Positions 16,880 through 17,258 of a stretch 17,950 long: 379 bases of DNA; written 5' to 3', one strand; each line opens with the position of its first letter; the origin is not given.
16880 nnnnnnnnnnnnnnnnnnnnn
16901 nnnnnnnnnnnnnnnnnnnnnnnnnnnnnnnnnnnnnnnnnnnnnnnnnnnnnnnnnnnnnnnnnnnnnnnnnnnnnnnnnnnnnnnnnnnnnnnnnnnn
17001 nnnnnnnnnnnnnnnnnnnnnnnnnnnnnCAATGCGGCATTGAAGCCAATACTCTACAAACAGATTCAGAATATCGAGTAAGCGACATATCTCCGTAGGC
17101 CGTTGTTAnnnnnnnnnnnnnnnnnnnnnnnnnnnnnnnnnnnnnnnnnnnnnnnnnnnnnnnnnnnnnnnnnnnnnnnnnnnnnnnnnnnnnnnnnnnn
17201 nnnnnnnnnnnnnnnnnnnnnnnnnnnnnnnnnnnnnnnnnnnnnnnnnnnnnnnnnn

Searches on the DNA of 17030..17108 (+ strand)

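Call 17: search_dna_similar(query=window:17030-17108:+, collection=ecoli_genomes, mode=near, max_rows=10)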
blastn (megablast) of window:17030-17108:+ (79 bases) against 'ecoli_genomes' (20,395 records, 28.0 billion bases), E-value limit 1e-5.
Records with a match: 809; places in all: 810; records where one place covers at least 80% of the query: 24.
Genomes with a match: 807 of 5426; with a place that covers at least 80% of the query: 24. Places per genome that has any: lowest 1, median 1, highest 2. On chromosomes: 809 places; on plasmids: 1.
Best place of each record, by identity: >=99% 607; 95-99% 152; 90-95% 44; 80-90% 6.
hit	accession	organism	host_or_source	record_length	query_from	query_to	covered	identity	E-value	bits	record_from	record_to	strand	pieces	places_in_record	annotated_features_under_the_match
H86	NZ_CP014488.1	Escherichia coli strain G749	Homo sapiens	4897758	1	79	100%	97.5%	6e-29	134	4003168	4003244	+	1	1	none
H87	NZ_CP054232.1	Escherichia coli strain EcPF7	Homo sapiens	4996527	1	79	100%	97.5%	6e-29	134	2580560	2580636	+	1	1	none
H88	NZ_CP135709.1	Escherichia coli strain TUM1857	missing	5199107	1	79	100%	97.5%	6e-29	134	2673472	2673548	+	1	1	none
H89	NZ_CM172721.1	Escherichia coli strain FCI23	Homo sapiens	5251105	1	79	100%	97.5%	6e-29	134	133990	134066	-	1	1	none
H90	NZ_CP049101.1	Escherichia coli strain EC28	Homo sapiens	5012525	1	79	100%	96.2%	3e-27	128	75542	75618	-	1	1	none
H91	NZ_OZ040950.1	Escherichia coli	-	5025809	1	79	100%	96.2%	3e-27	128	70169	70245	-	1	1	none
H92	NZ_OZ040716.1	Escherichia coli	-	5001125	1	79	100%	96.2%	3e-27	128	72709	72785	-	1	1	none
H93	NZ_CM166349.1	Escherichia coli strain CH4794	Homo sapiens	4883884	1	79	100%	94.9%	1e-25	122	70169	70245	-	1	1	none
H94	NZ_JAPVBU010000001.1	Escherichia coli strain KE26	Homo sapiens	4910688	1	79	100%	94.9%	5e-25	121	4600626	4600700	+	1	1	none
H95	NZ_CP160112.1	Escherichia coli strain 723_010814_2_1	Poultry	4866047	1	79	100%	94.9%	5e-25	121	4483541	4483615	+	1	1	none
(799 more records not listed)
